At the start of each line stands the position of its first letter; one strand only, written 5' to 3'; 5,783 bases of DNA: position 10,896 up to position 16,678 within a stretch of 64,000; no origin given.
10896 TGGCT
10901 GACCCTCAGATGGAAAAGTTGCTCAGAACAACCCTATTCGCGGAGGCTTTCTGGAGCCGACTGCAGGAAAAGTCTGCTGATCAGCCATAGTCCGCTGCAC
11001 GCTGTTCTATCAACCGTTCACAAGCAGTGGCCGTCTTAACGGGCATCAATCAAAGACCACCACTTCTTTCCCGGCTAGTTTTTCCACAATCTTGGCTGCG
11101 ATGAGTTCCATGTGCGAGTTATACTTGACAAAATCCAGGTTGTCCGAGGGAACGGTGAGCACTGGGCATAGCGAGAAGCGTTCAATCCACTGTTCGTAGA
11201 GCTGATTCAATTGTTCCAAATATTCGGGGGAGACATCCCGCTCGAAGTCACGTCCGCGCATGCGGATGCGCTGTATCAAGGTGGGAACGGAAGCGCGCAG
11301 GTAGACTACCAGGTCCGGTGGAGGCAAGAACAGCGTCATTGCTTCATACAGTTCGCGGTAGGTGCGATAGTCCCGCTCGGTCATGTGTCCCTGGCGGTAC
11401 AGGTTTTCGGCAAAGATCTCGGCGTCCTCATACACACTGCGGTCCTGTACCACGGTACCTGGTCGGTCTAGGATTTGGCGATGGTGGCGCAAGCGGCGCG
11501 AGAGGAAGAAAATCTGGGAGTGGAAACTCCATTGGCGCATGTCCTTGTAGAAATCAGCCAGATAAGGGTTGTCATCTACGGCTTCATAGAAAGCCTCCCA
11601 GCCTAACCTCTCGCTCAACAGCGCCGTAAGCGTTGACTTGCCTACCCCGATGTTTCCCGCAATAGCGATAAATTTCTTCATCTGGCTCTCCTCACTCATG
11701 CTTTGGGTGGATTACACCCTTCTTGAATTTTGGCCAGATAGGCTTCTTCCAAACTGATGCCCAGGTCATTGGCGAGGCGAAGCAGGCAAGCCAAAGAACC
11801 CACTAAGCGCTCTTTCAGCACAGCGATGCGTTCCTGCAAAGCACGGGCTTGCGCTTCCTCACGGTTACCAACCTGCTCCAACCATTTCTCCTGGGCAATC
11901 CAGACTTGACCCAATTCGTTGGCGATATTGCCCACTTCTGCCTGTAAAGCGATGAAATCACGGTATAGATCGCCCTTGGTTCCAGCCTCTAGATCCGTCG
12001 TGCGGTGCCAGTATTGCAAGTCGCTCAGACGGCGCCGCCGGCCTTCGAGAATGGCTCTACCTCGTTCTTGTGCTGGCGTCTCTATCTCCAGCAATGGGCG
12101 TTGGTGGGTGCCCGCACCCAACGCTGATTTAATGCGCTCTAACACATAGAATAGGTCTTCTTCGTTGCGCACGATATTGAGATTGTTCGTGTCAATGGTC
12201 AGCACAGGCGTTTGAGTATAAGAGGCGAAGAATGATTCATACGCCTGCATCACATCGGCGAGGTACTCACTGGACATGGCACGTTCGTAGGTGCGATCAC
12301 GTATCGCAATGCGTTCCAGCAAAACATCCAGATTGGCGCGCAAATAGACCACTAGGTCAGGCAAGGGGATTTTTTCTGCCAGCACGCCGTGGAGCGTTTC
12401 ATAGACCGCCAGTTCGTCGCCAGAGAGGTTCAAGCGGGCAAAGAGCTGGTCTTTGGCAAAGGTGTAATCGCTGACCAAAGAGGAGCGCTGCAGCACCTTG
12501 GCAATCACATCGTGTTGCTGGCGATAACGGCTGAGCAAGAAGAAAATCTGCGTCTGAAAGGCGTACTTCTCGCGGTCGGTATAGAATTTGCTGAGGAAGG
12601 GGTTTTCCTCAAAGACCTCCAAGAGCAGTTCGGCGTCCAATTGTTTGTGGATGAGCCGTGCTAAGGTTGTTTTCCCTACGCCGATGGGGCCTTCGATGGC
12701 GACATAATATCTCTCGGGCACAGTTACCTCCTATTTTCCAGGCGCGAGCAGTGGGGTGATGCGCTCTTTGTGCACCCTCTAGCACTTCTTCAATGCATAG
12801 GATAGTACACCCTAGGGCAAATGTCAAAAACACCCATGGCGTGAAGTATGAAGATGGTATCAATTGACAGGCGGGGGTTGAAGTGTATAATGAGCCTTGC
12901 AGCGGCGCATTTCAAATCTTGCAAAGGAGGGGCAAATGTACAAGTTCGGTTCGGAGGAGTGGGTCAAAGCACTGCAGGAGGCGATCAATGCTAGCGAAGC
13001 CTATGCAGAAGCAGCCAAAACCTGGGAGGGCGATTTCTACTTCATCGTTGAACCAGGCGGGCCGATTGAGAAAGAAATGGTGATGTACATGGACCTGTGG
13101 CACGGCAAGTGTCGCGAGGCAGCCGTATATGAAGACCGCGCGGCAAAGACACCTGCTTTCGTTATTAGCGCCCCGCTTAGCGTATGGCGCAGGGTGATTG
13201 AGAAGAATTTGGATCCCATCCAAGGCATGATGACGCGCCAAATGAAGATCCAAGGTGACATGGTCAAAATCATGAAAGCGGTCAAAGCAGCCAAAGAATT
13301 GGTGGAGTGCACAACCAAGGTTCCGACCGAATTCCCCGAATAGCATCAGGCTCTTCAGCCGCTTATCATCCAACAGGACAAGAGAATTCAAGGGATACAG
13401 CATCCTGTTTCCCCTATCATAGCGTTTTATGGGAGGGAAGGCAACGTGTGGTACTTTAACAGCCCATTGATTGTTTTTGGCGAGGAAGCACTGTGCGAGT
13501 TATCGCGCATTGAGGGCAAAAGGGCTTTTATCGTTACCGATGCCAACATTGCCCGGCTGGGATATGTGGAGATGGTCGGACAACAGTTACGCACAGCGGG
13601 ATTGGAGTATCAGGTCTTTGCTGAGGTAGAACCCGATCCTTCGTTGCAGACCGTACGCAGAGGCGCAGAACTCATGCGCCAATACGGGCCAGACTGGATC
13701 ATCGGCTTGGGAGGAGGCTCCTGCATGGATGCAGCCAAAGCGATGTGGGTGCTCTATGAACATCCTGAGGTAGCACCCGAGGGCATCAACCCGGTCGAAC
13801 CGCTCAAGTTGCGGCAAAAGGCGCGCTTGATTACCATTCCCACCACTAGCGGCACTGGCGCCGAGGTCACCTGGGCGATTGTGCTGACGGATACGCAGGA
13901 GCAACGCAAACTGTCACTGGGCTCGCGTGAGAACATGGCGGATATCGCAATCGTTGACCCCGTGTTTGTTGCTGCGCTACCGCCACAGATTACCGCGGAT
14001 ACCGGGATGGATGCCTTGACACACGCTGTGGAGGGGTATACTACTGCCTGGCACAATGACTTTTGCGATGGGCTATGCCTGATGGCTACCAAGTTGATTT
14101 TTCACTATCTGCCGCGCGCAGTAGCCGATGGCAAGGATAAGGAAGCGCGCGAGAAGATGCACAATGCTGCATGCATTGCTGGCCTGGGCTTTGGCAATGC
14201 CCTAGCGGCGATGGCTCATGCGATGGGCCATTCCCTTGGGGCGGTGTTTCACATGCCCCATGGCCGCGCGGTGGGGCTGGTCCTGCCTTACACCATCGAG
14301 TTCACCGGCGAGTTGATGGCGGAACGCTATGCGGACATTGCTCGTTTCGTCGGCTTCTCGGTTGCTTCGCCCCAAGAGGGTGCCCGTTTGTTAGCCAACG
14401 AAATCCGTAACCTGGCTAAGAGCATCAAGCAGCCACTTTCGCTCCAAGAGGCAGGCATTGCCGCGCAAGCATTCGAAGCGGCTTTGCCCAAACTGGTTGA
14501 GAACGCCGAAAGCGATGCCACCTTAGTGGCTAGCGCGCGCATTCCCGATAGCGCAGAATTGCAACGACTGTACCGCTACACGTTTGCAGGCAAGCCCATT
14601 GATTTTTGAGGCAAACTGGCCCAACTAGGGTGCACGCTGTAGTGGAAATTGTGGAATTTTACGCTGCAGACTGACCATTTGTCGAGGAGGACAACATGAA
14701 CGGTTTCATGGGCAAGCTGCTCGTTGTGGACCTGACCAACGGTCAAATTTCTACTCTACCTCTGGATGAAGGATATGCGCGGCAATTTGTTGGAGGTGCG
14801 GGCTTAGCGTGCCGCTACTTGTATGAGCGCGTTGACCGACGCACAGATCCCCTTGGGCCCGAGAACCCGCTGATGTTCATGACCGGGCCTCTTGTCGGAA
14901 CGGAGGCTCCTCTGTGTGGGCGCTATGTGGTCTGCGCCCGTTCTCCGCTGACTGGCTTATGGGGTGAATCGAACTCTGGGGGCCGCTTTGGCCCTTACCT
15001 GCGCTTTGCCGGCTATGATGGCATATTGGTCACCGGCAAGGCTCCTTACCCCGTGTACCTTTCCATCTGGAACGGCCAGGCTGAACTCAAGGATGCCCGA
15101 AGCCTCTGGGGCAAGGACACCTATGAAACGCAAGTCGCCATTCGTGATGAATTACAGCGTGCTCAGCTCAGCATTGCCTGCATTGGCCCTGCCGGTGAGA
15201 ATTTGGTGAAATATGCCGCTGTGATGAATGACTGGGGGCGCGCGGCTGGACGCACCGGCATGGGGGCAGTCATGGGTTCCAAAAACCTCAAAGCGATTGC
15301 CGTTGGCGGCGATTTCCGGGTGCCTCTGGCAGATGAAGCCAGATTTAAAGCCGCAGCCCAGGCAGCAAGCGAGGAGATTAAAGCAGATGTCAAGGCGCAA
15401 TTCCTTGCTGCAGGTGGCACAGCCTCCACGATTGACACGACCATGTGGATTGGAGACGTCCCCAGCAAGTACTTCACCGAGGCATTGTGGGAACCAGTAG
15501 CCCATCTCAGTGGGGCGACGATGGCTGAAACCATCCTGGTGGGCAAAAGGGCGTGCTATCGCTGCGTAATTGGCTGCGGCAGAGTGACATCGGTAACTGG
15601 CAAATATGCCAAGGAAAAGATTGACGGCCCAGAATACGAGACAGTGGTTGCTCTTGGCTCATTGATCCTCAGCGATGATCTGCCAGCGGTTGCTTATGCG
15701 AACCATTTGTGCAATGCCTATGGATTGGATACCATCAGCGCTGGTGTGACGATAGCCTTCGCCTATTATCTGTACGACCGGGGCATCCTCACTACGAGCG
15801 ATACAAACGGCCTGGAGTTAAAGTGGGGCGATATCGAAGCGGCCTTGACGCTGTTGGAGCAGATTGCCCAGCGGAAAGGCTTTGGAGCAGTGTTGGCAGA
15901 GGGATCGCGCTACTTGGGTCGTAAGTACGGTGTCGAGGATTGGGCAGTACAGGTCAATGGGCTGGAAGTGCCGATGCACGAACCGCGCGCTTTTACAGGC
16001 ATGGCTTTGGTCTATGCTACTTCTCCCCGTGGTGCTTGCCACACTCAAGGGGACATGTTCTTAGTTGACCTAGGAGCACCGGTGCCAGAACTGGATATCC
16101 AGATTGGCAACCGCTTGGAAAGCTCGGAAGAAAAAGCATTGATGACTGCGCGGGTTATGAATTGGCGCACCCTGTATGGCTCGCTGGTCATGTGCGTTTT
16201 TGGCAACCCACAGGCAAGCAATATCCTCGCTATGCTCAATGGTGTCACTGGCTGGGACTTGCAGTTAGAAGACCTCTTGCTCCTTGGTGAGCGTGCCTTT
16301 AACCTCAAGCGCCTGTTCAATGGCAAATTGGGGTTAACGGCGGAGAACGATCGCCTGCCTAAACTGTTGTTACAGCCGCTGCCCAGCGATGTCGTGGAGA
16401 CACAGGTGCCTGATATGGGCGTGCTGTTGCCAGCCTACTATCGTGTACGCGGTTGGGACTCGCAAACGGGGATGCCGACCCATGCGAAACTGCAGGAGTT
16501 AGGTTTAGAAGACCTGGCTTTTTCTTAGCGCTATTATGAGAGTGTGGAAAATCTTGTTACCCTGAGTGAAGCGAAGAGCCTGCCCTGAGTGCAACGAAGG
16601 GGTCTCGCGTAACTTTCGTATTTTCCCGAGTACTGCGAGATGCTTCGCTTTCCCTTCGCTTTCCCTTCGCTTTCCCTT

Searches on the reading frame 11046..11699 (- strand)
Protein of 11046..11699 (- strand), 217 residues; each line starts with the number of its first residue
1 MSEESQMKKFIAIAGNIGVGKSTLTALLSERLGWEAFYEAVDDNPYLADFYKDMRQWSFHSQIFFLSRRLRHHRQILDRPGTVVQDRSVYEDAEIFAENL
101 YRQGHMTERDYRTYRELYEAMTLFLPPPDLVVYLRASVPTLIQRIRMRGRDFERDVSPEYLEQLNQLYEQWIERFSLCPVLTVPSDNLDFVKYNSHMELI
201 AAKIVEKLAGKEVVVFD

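Call 77: search_protein_families(library=pfam, proteins=[window:11046-11699:-], max_evalue=0.00001)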
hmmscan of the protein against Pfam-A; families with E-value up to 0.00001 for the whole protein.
window:11046-11699:- (217 aa): 2 families
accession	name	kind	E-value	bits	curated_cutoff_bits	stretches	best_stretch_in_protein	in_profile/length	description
PF01712.25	dNK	-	1.5e-58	198.4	27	1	11-206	1-199/203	Deoxynucleoside kinase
PF13238.12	AAA_18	-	7.9e-07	30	29.4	0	11-149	1-112/128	AAA domain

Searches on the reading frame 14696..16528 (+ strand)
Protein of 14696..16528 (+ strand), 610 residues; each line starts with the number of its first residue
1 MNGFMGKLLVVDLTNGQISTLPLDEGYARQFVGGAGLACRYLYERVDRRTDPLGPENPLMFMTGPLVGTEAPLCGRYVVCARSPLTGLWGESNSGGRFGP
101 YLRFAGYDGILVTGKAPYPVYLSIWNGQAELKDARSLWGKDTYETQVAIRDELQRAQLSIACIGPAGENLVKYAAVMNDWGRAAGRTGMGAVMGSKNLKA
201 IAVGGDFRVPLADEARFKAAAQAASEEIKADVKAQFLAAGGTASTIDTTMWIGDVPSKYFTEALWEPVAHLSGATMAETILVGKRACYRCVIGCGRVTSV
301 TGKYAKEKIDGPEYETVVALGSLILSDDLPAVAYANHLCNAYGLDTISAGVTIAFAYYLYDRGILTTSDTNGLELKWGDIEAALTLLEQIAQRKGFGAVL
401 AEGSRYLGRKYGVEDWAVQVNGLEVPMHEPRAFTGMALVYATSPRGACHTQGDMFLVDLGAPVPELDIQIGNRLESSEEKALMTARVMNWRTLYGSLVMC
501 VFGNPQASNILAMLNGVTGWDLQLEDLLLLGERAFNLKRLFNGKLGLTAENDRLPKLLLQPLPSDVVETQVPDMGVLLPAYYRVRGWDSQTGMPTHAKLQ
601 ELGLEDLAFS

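Call 13: find_encoding_contigs(protein=window:14696-16528:+, flank=3000, max_places=10)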
Protein window:14696-16528:+ (610 aa): 7 contigs read that carry it; 3 places shown.
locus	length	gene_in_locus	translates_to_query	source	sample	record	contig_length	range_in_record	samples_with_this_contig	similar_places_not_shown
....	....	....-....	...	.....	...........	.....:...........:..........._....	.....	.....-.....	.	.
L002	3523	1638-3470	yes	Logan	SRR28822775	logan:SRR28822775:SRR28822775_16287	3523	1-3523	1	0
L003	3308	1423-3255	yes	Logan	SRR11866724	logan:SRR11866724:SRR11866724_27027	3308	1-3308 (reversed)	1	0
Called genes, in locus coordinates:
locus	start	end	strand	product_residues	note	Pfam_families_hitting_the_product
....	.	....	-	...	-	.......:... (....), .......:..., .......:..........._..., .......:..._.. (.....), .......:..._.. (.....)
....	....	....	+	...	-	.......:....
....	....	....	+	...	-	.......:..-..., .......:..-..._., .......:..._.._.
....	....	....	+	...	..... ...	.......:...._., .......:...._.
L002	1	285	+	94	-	?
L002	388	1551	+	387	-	PF00465:Fe-ADH, PF13685:Fe-ADH_2, PF25137:ADH_Fe_C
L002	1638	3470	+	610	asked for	PF02730:AFOR_N, PF01314:AFOR_C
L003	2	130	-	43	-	?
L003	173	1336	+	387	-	PF00465:Fe-ADH, PF13685:Fe-ADH_2, PF25137:ADH_Fe_C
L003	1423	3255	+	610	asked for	PF02730:AFOR_N, PF01314:AFOR_C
